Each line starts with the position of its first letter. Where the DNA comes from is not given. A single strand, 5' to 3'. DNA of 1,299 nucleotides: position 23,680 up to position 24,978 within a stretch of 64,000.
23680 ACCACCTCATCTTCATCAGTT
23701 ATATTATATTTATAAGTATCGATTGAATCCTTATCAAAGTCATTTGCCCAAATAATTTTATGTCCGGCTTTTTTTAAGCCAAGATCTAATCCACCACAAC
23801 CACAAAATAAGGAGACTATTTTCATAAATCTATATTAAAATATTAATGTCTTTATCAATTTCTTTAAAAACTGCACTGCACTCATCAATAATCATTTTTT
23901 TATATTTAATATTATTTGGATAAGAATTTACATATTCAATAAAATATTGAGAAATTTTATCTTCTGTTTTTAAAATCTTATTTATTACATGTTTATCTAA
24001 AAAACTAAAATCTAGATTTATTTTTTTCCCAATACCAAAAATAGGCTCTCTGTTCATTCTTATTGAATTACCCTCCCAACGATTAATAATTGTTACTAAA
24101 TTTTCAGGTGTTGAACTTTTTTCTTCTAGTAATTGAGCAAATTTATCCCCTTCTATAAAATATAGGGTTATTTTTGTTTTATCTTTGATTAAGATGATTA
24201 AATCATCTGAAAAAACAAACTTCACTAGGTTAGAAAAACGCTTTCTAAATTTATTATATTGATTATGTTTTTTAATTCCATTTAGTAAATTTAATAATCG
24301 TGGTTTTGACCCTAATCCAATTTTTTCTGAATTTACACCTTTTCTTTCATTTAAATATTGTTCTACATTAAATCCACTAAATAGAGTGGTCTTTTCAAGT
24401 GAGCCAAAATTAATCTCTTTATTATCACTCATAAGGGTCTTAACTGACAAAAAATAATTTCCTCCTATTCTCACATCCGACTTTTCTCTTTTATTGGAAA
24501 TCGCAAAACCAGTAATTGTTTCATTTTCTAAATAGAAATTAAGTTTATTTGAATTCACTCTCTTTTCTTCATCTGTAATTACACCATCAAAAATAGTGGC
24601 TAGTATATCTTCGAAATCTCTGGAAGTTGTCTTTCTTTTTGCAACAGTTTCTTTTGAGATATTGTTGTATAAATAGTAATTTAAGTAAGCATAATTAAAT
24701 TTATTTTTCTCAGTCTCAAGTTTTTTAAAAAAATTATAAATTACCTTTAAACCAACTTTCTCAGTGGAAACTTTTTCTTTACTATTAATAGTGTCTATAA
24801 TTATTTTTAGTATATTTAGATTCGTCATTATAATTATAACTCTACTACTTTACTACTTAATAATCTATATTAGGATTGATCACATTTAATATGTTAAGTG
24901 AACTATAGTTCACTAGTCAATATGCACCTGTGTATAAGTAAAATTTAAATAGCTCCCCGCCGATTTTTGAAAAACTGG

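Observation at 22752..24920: AT-rich two-gene cassette (unknown 332-aa protein + C5-MTase) driven by a promoter carrying a LexA-type palindrome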

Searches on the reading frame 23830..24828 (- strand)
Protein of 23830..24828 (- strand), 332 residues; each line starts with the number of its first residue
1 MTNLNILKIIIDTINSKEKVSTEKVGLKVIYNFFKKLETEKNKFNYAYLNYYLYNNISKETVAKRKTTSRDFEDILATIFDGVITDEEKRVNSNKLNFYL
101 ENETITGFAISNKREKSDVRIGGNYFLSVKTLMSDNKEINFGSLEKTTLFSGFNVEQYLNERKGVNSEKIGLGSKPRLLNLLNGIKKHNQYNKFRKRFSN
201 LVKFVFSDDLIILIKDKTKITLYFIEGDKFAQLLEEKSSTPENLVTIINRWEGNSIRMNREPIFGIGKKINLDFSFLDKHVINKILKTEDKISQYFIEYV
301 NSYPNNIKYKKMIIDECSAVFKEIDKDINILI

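Call 7: search_protein_families(library=pfam, proteins=[window:23830-24828:-], max_evalue=0.01)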
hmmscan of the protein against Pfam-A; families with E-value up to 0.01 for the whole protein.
window:23830-24828:- (332 aa): 2 families
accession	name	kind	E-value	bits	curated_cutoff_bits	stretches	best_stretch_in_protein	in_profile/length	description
PF20986.2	DUF6849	-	0.0055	17.1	27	0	187-222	30-66/69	Domain of unknown function (DUF6849)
PF20824.2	Cmr2_hel_dom2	-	0.0067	17.3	27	1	21-80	6-64/86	CRISPR RNA silencing complex Cmr2 subunit, second helical domain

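Call 10: search_protein_families(library=ncbifam, proteins=[window:23830-24828:-], max_evalue=0.1)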
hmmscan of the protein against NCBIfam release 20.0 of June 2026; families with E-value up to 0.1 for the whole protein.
window:23830-24828:- (332 aa): 0 families

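Call 11: search_protein_families(library=padloc, proteins=[window:23830-24828:-], max_evalue=0.1)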
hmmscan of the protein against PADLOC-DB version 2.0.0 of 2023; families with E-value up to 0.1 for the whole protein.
window:23830-24828:- (332 aa): 0 families

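Call 12: search_solved_structures(query=window:23830-24828:-, max_evalue=10)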
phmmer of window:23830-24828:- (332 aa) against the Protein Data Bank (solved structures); distinct sequences matched with E-value up to 10: 0.

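Call 13: find_homologous_proteins(query=window:23830-24828:-, max_evalue=0.001)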
Query window:23830-24828:- (332 aa): 118 proteins with E <= 0.001 among 3202 candidates.
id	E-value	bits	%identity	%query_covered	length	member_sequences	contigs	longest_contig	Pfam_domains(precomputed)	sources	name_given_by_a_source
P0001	1.1e-206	703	100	100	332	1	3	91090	-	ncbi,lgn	ncbi:MAG: hypothetical protein WAX85_03190 [Minisyncoccia bacterium]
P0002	2.8e-157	541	77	100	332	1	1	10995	-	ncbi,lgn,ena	-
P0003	1.2e-155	535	77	100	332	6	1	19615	-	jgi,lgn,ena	-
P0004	2.4e-154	531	75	100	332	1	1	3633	-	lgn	-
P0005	3.5e-151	521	74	97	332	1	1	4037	-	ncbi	-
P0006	2.1e-150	518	74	100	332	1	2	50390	-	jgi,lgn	-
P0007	6.5e-150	517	73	100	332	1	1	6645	-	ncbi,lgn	-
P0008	4.4e-138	478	69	100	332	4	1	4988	-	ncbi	-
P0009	2.0e-135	469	67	100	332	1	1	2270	-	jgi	-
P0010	3.0e-122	426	63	100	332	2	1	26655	-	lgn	-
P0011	3.2e-117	409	58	100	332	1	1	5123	PF09520.17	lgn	-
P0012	3.5e-107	376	57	100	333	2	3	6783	-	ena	-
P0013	1.7e-106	374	56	100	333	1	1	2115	-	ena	-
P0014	1.4e-83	299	77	58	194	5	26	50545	-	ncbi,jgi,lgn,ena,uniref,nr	ncbi:hypothetical protein GW891_05120 [bacterium]|uniref:Uncharacterized protein n=1 Tax=Candidatus 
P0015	6.2e-82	293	56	79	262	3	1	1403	-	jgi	jgi:hypothetical protein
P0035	5.4e-66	241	39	100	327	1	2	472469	-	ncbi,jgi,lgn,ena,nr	ncbi:hypothetical protein K8R14_04220 [bacterium]|nr:hypothetical protein [bacterium]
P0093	5.9e-56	208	39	88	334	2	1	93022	-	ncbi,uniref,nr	ncbi:hypothetical protein [Helicobacter brantae]|uniref:Uncharacterized protein n=1 Tax=Helicobacter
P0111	2.1e-18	85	31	68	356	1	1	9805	-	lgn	-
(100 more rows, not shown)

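Call 15: search_protein_families(library=pfam, alignment_id=A1, max_evalue=1)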
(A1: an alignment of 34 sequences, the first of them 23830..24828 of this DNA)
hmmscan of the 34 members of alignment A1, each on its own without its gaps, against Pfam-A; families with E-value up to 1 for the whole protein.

A. member 1, window:23830-24828:- (332 aa): 2 families
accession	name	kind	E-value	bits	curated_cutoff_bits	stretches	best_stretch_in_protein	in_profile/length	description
PF20986.2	DUF6849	-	0.0055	17.1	27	1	187-222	30-66/69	Domain of unknown function (DUF6849)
PF20824.2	Cmr2_hel_dom2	-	0.0067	17.3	27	1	21-80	6-64/86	CRISPR RNA silencing complex Cmr2 subunit, second helical domain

B. families by the number of members that match (of 34 scanned): 16 families
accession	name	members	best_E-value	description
PF20986.2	DUF6849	1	0.0055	Domain of unknown function (DUF6849)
PF20824.2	Cmr2_hel_dom2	1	0.0067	CRISPR RNA silencing complex Cmr2 subunit, second helical domain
PF07084.17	Spot_14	1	0.0076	Thyroid hormone-inducible hepatic protein Spot 14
PF09821.14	AAA_assoc_C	1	0.032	C-terminal AAA-associated domain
PF02057.21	Glyco_hydro_59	1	0.034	Glycosyl hydrolase family 59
PF23191.1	WH_MCM3_C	1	0.041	MCM3-like, winged helix domain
PF23606.1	HEAT_ULK4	1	0.052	Serine/threonine-protein kinase ULK4-like, HEAT repeats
PF20293.4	MC6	1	0.053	ABC-three component (ABC-3C) system Middle Component 6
PF03288.22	Pox_D5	1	0.06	Poxvirus D5 protein-like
PF07303.18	Occludin_ELL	1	0.06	Occludin homology domain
PF17952.6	Cas6_N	1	0.072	Cas6 N-terminal domain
PF14165.11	YtzH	1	0.081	YtzH-like protein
PF12995.12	DUF3879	1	0.089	Domain of unknown function, E. rectale Gene description (DUF3879)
PF08878.16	HamA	1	0.092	HamA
PF00270.35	DEAD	1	0.1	DEAD/DEAH box helicase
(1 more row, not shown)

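Call 16: search_solved_structures(query=A1, max_evalue=10, show_alignments=2)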
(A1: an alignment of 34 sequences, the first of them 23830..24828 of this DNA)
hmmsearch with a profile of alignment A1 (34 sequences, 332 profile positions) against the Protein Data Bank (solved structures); distinct sequences matched with E-value up to 10: 0.

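Call 19: find_encoding_contigs(protein=window:23830-24828:-, flank=6000, max_places=4)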
Protein window:23830-24828:- (332 aa): 5 contigs read that carry it; 4 places shown.
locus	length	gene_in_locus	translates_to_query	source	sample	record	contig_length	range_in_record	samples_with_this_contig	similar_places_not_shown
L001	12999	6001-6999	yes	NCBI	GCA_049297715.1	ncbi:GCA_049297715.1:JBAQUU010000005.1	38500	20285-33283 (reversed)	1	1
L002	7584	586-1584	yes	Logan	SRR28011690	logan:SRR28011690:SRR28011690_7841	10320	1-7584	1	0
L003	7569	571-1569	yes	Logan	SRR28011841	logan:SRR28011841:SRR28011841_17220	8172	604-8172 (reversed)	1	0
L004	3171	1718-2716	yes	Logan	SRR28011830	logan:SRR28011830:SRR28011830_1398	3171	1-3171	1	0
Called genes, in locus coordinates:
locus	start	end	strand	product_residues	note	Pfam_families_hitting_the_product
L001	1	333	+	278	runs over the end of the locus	PF12146:Hydrolase_4, PF00561:Abhydrolase_1, PF12697:Abhydrolase_6, PF00326:Peptidase_S9 (faint)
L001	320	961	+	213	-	PF14360:PAP2_C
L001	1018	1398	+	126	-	-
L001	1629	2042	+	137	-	-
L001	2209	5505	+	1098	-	PF02450:LCAT, PF05057:DUF676 (weak)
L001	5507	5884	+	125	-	-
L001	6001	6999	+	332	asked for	-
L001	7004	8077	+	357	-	PF00145:DNA_methylase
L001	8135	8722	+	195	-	PF10755:DUF2585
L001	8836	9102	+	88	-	PF01022:HTH_5 (weak), PF25212:HVO_A0114 (weak)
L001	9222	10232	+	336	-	PF13793:Pribosyltran_N, PF00156:Pribosyltran, PF14572:Pribosyl_synth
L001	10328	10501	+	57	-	-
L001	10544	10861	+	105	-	-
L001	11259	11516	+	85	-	PF01541:GIY-YIG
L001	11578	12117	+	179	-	-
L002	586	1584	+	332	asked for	-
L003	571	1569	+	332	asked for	-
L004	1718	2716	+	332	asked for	-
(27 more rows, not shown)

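Call 26: predict_structure(alignment_id=A1)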
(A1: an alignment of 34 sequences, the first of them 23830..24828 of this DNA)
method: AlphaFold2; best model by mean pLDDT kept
length: 332 residues; sequences in the alignment: 34
mean_pLDDT: 89.1   pTM: 0.87
mean pLDDT of the five models: 89.1, 89.0, 88.8, 88.8, 87.4
residues with pLDDT >= 90: 217; 70-90: 88; 50-70: 25; < 50: 2
segments of 3 or more residues with pLDDT < 50: none
pLDDT, mean of each block of 10 residues (from residue 1): 86 86 81 96 94 93 87 94 76 63 83 75 87 94 86 87 64 91 95 95 91 94 97 97 95 89 97 94 91 96 95 96 93 91
secondary structure, 60 per line:
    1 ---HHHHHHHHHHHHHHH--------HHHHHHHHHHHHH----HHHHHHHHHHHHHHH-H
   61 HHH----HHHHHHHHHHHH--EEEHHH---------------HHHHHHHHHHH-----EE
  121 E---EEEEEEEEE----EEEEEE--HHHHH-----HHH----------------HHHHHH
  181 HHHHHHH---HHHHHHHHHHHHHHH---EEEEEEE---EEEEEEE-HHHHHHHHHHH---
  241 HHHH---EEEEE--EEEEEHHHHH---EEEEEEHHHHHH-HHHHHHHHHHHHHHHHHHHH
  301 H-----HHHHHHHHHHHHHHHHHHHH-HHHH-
elements in order: H4-18 H27-39 H44-58 H60-63 H68-79 E82-84 H103-113 E119-121 E125-133 E138-143 H146-150 H175-187 H191-205 E209-215 E219-225 H227-237 H241-244 E248-252 E255-259 H260-264 E268-273 H274-279 H281-301 H307-326 H328-331
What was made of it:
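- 23830..24828 (-): R gene: 332-aa predicted type II restriction endonuclease, PD-(D/E)xK fold, from a family with no model in the libraries searched. AlphaFold2 model with pLDDT 89 and pTM 0.87 (call 26).
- On PD-(D/E)xK nuclease superfamily: AlphaFold2 model with pLDDT 89 (call 26).
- Closest known: Type IIP restriction-modification systems with small PD-. Different: The protein is longer (332 aa), with N- and C-terminal helical extensions (call 26).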

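Call 28: find_encoding_contigs(protein=P0006, flank=5000, max_places=2)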
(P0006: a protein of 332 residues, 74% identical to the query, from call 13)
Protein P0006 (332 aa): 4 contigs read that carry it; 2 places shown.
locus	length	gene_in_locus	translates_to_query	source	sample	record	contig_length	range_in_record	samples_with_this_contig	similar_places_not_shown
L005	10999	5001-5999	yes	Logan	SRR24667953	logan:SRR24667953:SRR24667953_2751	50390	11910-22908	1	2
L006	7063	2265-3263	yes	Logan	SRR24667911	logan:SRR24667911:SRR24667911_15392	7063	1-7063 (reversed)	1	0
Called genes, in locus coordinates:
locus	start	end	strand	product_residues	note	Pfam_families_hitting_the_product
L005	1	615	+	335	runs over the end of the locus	PF06723:MreB_Mbl, PF00022:Actin (faint), PF00012:HSP70, PF14450:FtsA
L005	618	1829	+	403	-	PF13439:Glyco_transf_4, PF20706:GT4-conflict (weak), PF00534:Glycos_transf_1, PF13692:Glyco_trans_1_4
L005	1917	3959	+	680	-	PF00082:Peptidase_S8, PF13517:FG-GAP_3 (faint), PF01839:FG-GAP (weak)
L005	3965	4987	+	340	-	PF01073:3Beta_HSD, PF01370:Epimerase, PF16363:GDP_Man_Dehyd, PF07993:NAD_binding_4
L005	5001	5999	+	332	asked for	-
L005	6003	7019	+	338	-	PF00145:DNA_methylase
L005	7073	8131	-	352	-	PF13439:Glyco_transf_4, PF13579:Glyco_trans_4_4 (weak), PF00534:Glycos_transf_1, PF13692:Glyco_trans_1_4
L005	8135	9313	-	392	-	PF13439:Glyco_transf_4, PF20706:GT4-conflict, PF00534:Glycos_transf_1, PF13692:Glyco_trans_1_4, PF13524:Glyco_trans_1_2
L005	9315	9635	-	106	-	PF10066:DUF2304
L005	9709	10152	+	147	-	-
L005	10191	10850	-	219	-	PF00535:Glycos_transf_2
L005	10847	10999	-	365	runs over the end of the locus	PF00437:T2SSE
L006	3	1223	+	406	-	?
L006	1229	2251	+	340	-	PF01073:3Beta_HSD, PF01370:Epimerase, PF16363:GDP_Man_Dehyd, PF07993:NAD_binding_4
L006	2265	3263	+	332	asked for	-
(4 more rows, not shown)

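Call 29: find_encoding_contigs(protein=P0003, flank=5000, max_places=2)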
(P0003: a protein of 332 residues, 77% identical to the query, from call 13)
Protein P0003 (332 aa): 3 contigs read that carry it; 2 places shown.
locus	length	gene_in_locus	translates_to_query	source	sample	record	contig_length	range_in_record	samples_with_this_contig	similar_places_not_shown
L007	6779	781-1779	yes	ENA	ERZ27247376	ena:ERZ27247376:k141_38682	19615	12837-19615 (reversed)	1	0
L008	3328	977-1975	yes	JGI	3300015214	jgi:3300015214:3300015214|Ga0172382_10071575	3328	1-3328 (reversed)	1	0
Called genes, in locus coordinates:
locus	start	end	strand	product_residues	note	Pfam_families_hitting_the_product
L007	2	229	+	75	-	?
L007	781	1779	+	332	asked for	-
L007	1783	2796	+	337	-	PF00145:DNA_methylase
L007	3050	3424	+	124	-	PF00903:Glyoxalase, PF12681:Glyoxalase_2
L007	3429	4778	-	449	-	PF00239:Resolvase, PF07508:Recombinase, PF13408:Zn_ribbon_recom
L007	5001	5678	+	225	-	PF04471:Mrr_cat, PF13156:Mrr_cat_2, PF22722:NA-iREase1, PF01396:Zn_ribbon_Top1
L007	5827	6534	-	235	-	-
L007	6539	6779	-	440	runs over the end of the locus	PF02195:ParB_N, PF01555:N6_N4_Mtase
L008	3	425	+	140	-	?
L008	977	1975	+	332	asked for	-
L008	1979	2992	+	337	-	PF00145:DNA_methylase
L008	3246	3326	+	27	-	?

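Call 57: find_related_loci(query=A1, collection=metagenome_contigs, flank=4000)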
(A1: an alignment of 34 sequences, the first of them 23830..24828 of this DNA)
Query A1 (332 aa) in metagenome_contigs; peptide patterns used: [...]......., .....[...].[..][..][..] (x = any residue, [..] = any of these).
182 stretches matched a pattern; 83 encode a relative of the query (tblastn E <= 1e-3); the best 80 are kept; 80 distinct loci.
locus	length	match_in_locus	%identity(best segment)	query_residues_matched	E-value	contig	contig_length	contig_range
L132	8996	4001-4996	76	1-332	4e-163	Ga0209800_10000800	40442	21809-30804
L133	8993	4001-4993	72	1-331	2e-154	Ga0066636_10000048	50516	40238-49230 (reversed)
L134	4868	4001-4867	73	1-289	3e-135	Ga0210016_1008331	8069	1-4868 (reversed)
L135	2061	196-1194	69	1-332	1e-143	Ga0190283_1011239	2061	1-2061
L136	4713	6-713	68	97-332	5e-103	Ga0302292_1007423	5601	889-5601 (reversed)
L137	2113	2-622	71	125-331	1e-97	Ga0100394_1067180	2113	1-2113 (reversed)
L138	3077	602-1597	44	3-328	2e-76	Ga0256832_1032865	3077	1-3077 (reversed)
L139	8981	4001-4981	39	1-332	7e-74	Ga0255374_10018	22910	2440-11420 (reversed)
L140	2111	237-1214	44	1-320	5e-76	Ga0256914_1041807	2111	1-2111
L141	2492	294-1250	46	1-313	1e-74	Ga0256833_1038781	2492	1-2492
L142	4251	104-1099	44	3-328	6e-72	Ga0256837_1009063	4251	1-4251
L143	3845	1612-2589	41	4-330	6e-72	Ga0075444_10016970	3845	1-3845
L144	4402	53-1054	43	1-328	6e-72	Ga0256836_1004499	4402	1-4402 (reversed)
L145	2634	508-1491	41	7-330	1e-71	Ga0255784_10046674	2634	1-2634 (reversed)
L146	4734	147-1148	43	1-328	1e-70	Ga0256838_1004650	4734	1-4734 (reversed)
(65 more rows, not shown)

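Call 67: fold_search(model_id=the predicted structure, library=pdb)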
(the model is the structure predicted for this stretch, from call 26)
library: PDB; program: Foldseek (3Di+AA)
matches with E <= 10: 298; with E <= 0.001: 0
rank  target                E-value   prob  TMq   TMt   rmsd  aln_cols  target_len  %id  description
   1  3ksk_B                2.4e-01  0.47  0.20  0.21  13.2       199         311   13  Crystal Structure of single chain PvuII (released 2010-04-14)
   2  7mwr_B                2.4e-01  0.38  0.13  0.16  12.7        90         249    8  Structure of De Novo designed beta sheet heterodimer LHD101A53/B4 (released 2022-01-19)
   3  4tkd_D                2.6e-01  0.16  0.15  0.33  13.7       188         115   12  Sulfolobus solfataricus HJC mutants (released 2015-08-12)
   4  2eb0_B                3.3e-01  0.16  0.10  0.11  12.3       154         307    9  Crystal structure of Methanococcus jannaschii putative family II inorganic pyrophosphatase (released 2007-08-07)
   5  3d2r_A                3.9e-01  0.04  0.07  0.07  12.1       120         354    9  Crystal structure of pyruvate dehydrogenase kinase isoform 4 in complex with ADP (released 2008-08-05)
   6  4tkd_C                4.4e-01  0.13  0.14  0.30  11.8       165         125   12  Sulfolobus solfataricus HJC mutants (released 2015-08-12)
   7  2zdx_B                4.6e-01  0.08  0.08  0.08  11.3       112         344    9  Inhibitor-bound structures of human pyruvate dehydrogenase kinase 4 (released 2008-12-09)
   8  2bu7                  4.6e-01  0.03  0.10  0.10  20.8       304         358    8  crystal structures of human pyruvate dehydrogenase kinase 2 containing physiological and synthetic ligands (released 2006-02-02)
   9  7ebg_A                5.5e-01  0.04  0.08  0.08  11.2       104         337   10  Crystal structure of human pyruvate dehydrogenase kinase 4 in complex with compound 7 (released 2021-08-04)
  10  3jz3_B                5.5e-01  0.03  0.08  0.14  17.9       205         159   11  Structure of the cytoplasmic segment of histidine kinase QseC (released 2010-07-21)
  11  7eat_A                5.8e-01  0.05  0.11  0.10  18.9       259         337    7  Crystal structure of human pyruvate dehydrogenase kinase 4 in complex with compound 1 (released 2021-08-04)
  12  9drl_A                6.4e-01  0.25  0.13  0.09  12.6        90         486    8  Cryo-EM structure of the T33-549 tetrahedral cage (released 2025-08-06)
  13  2zkj_A                6.4e-01  0.07  0.08  0.08  11.6       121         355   10  Crystal structure of human PDK4-ADP complex (released 2008-08-05)
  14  2zdx_A                6.4e-01  0.03  0.08  0.08  11.3       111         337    9  Inhibitor-bound structures of human pyruvate dehydrogenase kinase 4 (released 2008-12-09)
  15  1y8p_A                6.4e-01  0.03  0.08  0.07  12.5       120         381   10  Crystal structure of the PDK3-L2 complex (released 2005-05-24)
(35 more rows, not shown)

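Call 68: search_protein_families(library=pfam, proteins=[P0011, P0035, P0093, P0111], max_evalue=10)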
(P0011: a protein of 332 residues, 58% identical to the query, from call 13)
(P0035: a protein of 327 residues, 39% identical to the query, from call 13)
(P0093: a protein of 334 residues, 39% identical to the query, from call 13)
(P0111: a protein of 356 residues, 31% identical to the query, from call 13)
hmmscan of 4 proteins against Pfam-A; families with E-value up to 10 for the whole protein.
P0011 (332 aa): 1 family
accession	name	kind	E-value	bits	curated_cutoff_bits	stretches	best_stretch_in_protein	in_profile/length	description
PF17952.6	Cas6_N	-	0.072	13.8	27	1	211-296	13-101/115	Cas6 N-terminal domain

P0035 (327 aa): 0 families

P0093 (334 aa): 1 family
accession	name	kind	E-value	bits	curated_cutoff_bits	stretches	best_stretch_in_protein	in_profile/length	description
PF20293.4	MC6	-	0.053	14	27.2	1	80-131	13-58/76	ABC-three component (ABC-3C) system Middle Component 6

P0111 (356 aa): 0 families
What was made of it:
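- Tried and rejected: A precomputed PF09520 (TdeIII) flag on homologue P0011 was not reproduced (call 68).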

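Call 69: search_dna_similar(query=window:23830-24828:-, collection=plasmids, mode=protein, max_evalue=0.001, max_rows=15)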
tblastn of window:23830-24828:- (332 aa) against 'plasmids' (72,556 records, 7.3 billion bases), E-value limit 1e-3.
No match.

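Call 70: search_dna_similar(query=window:23830-24828:-, collection=phages, mode=protein, max_evalue=0.001, max_rows=15)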
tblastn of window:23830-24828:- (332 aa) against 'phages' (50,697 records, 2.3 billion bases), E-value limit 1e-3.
No match.
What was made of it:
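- Tried and rejected: tblastn of R against annotated plasmids and phages gave no match (calls 69, 70).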

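Call 94: search_protein_representatives(alignment_id=A1)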
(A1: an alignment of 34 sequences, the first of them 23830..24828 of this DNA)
Query: 34 sequences, 332 profile positions. Proteins with E-value up to 0.001 (for the whole library): 134; up to 1e-10: 115; up to 1e-30: 69. The best 134 are listed.
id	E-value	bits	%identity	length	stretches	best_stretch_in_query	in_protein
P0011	8.6e-122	423.0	-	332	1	2-331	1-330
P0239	3.7e-114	397.9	-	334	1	2-331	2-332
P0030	9.6e-110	383.4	-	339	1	1-329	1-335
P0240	6.5e-92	324.8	-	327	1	15-331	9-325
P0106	5.6e-88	311.9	-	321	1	21-326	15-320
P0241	1.2e-84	300.9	-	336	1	2-300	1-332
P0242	3.6e-83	296.1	-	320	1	7-325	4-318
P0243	5.9e-83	295.4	-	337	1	5-322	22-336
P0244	1.1e-77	278.0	-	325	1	19-325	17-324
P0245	1.6e-77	277.5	-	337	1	16-302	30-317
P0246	1.2e-76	274.7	-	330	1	3-322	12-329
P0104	1.9e-75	270.7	-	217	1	84-299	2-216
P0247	5.1e-75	269.3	-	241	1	1-244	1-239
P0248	1.2e-74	268.0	-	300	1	16-304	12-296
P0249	2.9e-73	263.5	-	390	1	10-309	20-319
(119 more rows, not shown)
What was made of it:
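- Closest known: Type IIP restriction-modification systems with small PD-. Different: The family is rare: 134 clusters at 50% identity among 1.84 billion representative proteins (call 94).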
